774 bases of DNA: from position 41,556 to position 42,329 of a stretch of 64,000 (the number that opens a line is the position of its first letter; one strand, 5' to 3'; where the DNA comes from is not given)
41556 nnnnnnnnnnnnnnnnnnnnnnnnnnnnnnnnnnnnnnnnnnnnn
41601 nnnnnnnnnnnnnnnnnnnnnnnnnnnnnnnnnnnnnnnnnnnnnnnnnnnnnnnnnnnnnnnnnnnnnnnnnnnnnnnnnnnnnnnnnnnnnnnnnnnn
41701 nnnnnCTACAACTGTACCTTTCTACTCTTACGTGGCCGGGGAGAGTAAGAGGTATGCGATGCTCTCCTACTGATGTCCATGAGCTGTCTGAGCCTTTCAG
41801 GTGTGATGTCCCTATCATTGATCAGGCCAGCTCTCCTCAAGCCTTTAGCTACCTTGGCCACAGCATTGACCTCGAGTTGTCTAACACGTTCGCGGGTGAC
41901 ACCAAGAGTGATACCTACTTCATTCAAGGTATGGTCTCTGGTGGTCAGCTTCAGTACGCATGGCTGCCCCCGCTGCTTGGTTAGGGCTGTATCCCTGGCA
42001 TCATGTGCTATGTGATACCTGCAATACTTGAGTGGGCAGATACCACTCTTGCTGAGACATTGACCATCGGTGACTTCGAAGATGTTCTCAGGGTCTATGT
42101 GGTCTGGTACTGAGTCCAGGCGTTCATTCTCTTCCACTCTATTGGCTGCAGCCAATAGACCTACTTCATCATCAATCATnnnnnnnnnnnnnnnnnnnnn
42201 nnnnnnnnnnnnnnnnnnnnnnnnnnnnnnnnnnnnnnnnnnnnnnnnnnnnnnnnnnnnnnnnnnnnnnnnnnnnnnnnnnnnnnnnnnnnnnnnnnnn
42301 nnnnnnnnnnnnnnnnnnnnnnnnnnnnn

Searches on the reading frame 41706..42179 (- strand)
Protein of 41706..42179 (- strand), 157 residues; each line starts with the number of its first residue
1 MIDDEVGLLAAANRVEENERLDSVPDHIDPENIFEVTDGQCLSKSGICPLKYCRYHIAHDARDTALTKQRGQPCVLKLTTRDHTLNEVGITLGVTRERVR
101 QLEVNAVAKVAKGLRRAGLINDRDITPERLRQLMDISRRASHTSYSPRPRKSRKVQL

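Call 47: find_related_loci(query=window:41706-42179:-, collection=viral_contigs, flank=10000)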
Query window:41706-42179:- (157 aa) in viral_contigs; peptide patterns used: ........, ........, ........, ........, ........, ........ (x = any residue, [..] = any of these).
12 stretches matched a pattern, but none encodes a relative of the query by tblastn (E <= 1e-3).

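Call 89: search_protein_families(library=ncbifam, max_evalue=0.05, proteins=[window:41706-42179:-])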
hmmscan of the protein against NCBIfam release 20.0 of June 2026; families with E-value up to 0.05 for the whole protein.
window:41706-42179:- (157 aa): 23 families
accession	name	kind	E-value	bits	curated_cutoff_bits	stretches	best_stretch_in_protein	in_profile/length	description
NF004208.0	PRK05658.1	equivalog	1.9e-07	30.5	555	1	81-110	587-616/631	RNA polymerase sigma factor RpoD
TIGR02393.1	RpoD_Cterm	equivalog_domain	1.5e-06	28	354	1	80-116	194-230/238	RNA polymerase sigma factor RpoD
NF041931.2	MzaA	equivalog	2.4e-06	26.7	800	1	80-117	671-708/726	MZA anti-phage system associated sigma-70 family RNA polymerase sigma factor MzaA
NF005693.0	PRK07500.1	equivalog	2.9e-06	26.6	315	1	77-116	240-279/289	RNA polymerase factor sigma-32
TIGR02394.1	rpoS_proteo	equivalog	3.1e-06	26.9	378.7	1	82-122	242-282/285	RNA polymerase sigma factor RpoS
NF004566.0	PRK05901.2-4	equivalog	3.4e-06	26.5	531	1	80-113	400-433/448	RNA polymerase sigma factor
NF004207.0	PRK05657.1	equivalog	4.7e-06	26.2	394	1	82-122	285-325/329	RNA polymerase sigma factor RpoS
NF006666.0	PRK09210.1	equivalog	9.9e-06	25.1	572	1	81-115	327-361/370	RNA polymerase sigma factor RpoD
NF005143.0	PRK06596.1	subfamily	1.8e-05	24.4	241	1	78-114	244-281/285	RNA polymerase factor sigma-32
TIGR02392.1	rpoH_proteo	equivalog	2.4e-05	24.1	323.1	1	77-112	231-266/270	RNA polymerase sigma factor RpoH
NF005643.0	PRK07406.1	equivalog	3.7e-05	23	500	1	81-115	354-388/397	RNA polymerase sigma factor RpoD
NF004562.0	PRK05901.1-4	equivalog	4.5e-05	22.2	779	1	79-118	509-548/571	RNA polymerase sigma factor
NF004561.0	PRK05901.1-3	equivalog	0.00016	21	582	1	83-112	496-525/537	RNA polymerase sigma factor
NF005642.0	PRK07405.1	subfamily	0.00016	21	524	1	65-112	257-307/318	RNA polymerase sigma factor SigD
NF004560.0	PRK05901.1-1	equivalog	0.00016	20.9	711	1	82-112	474-504/516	RNA polymerase sigma factor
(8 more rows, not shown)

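Call 90: search_protein_families(library=phrogs, max_evalue=0.01, proteins=[window:41706-42179:-])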
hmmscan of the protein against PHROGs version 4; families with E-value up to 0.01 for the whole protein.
window:41706-42179:- (157 aa): 1 family
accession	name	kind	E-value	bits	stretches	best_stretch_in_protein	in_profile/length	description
phrog_351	-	transcription regulation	1.8e-05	24.6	1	81-128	693-740/928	RNA polymerase sigma factor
